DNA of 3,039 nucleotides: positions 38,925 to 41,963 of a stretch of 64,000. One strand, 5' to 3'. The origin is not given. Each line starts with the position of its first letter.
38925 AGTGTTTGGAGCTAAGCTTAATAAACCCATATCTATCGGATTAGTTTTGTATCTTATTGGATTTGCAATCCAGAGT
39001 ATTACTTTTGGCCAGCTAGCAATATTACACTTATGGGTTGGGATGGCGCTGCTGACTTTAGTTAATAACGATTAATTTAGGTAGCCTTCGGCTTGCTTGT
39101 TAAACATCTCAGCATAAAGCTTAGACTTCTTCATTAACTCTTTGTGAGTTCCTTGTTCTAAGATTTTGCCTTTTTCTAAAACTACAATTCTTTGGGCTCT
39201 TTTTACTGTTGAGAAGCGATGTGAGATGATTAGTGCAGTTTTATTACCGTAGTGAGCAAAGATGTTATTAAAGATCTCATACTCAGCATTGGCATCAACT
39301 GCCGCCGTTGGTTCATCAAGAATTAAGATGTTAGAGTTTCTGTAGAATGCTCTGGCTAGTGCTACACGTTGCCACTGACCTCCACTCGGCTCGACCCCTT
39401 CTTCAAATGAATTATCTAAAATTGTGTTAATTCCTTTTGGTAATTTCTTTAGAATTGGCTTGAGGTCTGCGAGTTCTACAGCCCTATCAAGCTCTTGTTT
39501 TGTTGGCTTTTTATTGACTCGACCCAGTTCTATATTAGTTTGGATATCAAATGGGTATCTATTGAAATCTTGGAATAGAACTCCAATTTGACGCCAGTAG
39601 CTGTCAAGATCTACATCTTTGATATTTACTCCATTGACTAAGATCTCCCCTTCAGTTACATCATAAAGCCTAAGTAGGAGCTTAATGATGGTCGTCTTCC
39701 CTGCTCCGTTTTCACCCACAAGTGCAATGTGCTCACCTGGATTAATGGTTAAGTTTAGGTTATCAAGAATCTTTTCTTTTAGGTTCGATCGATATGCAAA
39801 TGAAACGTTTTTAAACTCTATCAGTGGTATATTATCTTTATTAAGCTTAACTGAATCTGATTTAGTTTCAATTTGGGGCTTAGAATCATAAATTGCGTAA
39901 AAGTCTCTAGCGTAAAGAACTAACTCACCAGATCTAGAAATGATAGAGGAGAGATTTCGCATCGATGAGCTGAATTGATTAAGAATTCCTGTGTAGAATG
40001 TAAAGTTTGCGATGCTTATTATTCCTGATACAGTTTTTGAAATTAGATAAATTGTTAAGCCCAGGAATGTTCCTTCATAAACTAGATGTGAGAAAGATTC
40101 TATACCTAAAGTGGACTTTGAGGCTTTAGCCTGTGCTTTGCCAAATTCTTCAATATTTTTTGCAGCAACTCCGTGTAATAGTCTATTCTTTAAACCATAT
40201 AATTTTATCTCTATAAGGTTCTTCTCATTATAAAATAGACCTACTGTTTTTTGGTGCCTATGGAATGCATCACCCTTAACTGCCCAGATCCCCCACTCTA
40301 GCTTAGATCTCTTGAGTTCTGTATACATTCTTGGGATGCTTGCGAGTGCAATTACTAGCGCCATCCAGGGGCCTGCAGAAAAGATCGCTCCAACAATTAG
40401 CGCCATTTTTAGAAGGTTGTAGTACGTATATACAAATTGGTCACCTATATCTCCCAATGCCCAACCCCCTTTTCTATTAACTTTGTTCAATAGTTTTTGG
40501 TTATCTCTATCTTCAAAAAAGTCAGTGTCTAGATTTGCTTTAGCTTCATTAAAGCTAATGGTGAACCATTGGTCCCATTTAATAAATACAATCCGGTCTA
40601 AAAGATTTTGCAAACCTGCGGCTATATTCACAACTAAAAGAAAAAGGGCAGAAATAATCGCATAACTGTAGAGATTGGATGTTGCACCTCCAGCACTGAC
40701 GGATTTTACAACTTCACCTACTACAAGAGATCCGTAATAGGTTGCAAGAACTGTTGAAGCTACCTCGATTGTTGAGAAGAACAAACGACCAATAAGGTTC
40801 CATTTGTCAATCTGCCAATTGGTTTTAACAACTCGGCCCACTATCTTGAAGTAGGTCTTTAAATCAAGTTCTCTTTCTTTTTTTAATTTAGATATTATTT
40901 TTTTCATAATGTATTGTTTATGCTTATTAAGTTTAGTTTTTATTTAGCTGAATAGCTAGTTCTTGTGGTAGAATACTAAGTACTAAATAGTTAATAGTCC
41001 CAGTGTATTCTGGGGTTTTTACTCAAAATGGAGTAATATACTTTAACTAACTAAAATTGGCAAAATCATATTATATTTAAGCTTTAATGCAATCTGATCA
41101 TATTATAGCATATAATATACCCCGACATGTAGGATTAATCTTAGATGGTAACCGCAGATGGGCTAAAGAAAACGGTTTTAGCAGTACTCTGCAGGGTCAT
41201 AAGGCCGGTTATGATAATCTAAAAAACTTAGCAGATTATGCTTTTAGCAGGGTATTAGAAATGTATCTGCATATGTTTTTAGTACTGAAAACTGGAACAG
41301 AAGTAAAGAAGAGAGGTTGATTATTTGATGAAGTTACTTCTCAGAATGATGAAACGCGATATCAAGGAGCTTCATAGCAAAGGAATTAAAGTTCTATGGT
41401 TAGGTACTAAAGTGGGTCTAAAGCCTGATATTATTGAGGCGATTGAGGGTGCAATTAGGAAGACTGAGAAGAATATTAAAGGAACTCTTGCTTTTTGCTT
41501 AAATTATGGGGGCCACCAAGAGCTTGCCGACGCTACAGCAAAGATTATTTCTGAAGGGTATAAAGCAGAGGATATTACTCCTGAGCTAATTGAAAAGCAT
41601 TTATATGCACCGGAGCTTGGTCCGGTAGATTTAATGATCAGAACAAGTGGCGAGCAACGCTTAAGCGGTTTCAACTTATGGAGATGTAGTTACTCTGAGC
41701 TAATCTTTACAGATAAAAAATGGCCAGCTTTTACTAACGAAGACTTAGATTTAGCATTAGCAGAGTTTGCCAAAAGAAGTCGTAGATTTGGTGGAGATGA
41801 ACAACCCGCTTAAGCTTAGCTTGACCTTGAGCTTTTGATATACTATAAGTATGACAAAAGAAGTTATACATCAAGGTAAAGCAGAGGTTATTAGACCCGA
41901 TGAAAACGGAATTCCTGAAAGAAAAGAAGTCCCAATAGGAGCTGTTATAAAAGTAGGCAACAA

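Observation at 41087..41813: uppS (undecaprenyl-diphosphate synthase) is split across three reading frames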

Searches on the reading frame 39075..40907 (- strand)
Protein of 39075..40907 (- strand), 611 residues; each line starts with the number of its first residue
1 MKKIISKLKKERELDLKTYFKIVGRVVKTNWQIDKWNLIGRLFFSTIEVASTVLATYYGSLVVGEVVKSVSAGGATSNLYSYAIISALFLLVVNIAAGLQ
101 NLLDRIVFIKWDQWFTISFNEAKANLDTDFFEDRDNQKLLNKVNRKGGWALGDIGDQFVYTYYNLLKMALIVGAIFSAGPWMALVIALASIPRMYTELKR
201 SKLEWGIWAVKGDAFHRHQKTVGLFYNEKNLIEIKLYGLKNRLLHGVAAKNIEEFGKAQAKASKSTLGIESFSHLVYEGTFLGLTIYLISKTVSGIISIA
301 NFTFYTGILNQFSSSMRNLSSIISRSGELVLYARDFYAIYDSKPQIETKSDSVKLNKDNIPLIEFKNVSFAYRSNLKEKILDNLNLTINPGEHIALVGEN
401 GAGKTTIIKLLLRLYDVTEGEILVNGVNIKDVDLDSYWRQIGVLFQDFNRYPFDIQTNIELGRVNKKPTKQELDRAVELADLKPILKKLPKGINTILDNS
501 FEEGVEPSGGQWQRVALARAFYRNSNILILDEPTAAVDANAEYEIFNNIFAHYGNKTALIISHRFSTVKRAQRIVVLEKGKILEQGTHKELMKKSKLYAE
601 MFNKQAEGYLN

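Call 62: search_protein_families(library=ncbifam, proteins=[window:39075-40907:-], max_evalue=0.00001)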
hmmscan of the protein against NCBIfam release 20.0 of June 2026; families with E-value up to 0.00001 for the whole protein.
window:39075-40907:- (611 aa): 184 families (the best 25 are shown)
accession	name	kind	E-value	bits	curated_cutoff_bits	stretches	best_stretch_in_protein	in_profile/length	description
TIGR02203.1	MsbA_lipidA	equivalog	2.5e-71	240.9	602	1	270-605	242-569/572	lipid A export permease/ATP-binding protein MsbA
TIGR02204.1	MsbA_rel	hypoth_equivalog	1.2e-70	238.8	780.4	1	299-603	277-573/576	ABC transporter, permease/ATP-binding protein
TIGR00958.1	3a01208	subfamily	1.6e-66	225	874.6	1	269-601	390-710/711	antigen peptide transporter 2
NF010178.0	PRK13657.1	equivalog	5.7e-64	216.6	733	1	295-605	268-570/588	glucan ABC transporter ATP-binding protein/ permease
NF045513.1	HepA_fam_ABC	equivalog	3.2e-63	214.1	725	1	362-595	373-599/610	heterocyst formation ABC transporter subunit HepA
TIGR01846.1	type_I_sec_HlyB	subfamily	2.5e-62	211.1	725.55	1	361-607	454-694/694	type I secretion system permease/ATPase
NF008381.0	PRK11176.1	equivalog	4.2e-61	207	867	1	330-605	312-579/582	lipid A ABC transporter ATP-binding protein/permease MsbA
TIGR03375.1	type_I_sec_LssB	subfamily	1.4e-60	205.4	693.1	1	362-595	465-692/696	type I secretion system permease/ATPase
NF052233.1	CphA_assoc_ABC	equivalog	2.5e-60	204.7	880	1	285-607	435-745/766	cyanophycin metabolism-associated ABC transporter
TIGR03797.1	NHLM_micro_ABC2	equivalog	8.8e-59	199.6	709.4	1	258-605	350-685/686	NHLP bacteriocin export ABC transporter permease/ATPase subunit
NF008364.0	PRK11160.1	equivalog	3.1e-57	194.4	630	1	230-603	209-573/575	heme ABC transporter ATP-binding protein/permease CydC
TIGR02857.1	CydD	equivalog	4.3e-56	190.9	435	1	317-577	278-529/529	thiol reductant ABC exporter subunit CydD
TIGR03796.1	NHLM_micro_ABC1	equivalog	2e-55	188.3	853.3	1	108-601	222-708/710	NHLP family bacteriocin export ABC transporter peptidase/permease/ATPase subunit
TIGR01192.1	chvA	subfamily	3.6e-51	174.5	585.4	1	297-602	270-567/585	glucan export ABC transporter ATP-binding protein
TIGR01193.1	bacteriocin_ABC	subfamily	4.7e-51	174.1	523.85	1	338-603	450-707/708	peptide cleavage/export ABC transporter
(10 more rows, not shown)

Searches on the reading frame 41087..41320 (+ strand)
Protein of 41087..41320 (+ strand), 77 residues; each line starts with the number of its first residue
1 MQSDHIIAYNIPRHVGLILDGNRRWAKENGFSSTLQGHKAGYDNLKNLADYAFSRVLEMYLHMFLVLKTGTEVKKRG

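Call 4: search_protein_families(library=pfam, proteins=[window:41087-41317:+], max_evalue=0.01)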
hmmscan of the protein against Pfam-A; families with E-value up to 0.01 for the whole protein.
window:41087-41317:+ (77 aa): 1 family
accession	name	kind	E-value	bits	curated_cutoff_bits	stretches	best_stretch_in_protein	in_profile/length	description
PF01255.24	Prenyltransf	-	8.5e-08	32.4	27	1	18-54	1-36/219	Putative undecaprenyl diphosphate synthase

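Call 14: find_encoding_contigs(protein=window:41087-41320:+, flank=10000, max_places=10)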
Protein window:41087-41320:+ (77 aa): no gene with exactly this product is on record in the collection.

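Call 47: list_cluster_members(proteins=[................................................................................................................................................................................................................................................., window:41087-41317:+, window:41325-41810:+, window:41328-41810:+, window:35354-36808:-, window:39075-40907:-, window:37774-39072:+, window:36954-37745:+, window:41851-42099:+])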
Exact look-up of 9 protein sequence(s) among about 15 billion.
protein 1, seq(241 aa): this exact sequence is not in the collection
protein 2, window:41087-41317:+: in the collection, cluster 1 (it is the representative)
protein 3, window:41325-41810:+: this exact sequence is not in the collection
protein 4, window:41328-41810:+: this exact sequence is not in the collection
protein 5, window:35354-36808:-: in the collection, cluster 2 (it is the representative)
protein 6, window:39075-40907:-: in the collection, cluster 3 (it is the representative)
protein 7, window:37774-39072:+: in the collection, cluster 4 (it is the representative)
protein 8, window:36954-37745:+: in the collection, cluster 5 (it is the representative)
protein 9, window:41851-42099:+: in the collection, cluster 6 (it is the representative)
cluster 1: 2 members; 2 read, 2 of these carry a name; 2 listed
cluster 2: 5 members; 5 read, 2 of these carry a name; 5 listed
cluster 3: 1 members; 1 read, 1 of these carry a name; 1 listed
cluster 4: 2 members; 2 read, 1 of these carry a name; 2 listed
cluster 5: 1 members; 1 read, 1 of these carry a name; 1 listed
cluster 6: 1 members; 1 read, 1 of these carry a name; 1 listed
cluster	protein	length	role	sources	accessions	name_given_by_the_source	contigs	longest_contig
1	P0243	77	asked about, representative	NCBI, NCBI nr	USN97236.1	MAG: undecaprenyl diphosphate synthase family protein [Candidatus Nomurabacteria ...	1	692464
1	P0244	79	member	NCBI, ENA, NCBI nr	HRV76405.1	MAG TPA: undecaprenyl diphosphate synthase family protein [Candidatus Saccharimonadales ... | undecaprenyl diphosphate synthase family protein [Candidatus Saccharimonadales bacterium]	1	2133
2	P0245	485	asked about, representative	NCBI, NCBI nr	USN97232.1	MAG: sugar transferase [Candidatus Nomurabacteria bacterium]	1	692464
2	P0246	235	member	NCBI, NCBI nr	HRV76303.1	MAG TPA: hypothetical protein P5247_02905, partial [Candidatus Saccharimonadales ... | hypothetical protein [Candidatus Saccharimonadales bacterium]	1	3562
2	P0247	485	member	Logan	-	-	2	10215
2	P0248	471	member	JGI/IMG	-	-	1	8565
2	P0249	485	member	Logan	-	-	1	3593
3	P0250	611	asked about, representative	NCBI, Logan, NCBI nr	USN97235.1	MAG: ABC transporter ATP-binding protein [Candidatus Nomurabacteria bacterium]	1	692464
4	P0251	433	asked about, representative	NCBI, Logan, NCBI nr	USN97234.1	MAG: O-antigen ligase family protein [Candidatus Nomurabacteria bacterium]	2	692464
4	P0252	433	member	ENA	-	-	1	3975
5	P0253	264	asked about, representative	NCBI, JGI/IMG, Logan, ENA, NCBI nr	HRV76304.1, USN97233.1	MAG: hypothetical protein H6799_02560 [Candidatus Nomurabacteria bacterium]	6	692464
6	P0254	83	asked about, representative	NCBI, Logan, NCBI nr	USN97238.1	MAG: hypothetical protein H6799_02585 [Candidatus Nomurabacteria bacterium]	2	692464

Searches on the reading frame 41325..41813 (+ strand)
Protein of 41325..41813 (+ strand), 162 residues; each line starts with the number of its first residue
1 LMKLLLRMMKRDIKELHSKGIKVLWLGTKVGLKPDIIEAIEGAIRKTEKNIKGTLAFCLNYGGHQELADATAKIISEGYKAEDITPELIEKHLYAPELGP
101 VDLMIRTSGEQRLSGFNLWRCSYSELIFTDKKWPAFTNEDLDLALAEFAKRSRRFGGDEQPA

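Call 4: search_protein_families(library=pfam, proteins=[window:41325-41810:+], max_evalue=0.01)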
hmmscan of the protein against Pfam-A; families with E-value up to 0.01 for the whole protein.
window:41325-41810:+ (162 aa): 1 family
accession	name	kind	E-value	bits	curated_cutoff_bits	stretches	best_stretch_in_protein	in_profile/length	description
PF01255.24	Prenyltransf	-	2.4e-44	152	27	1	1-156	62-219/219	Putative undecaprenyl diphosphate synthase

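Call 15: find_encoding_contigs(protein=window:41325-41813:+, flank=10000, max_places=10)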
Protein window:41325-41813:+ (162 aa): no gene with exactly this product is on record in the collection.

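Call 16: find_encoding_contigs(protein=window:41328-41813:+, flank=10000, max_places=10)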
Protein window:41328-41813:+ (161 aa): no gene with exactly this product is on record in the collection.
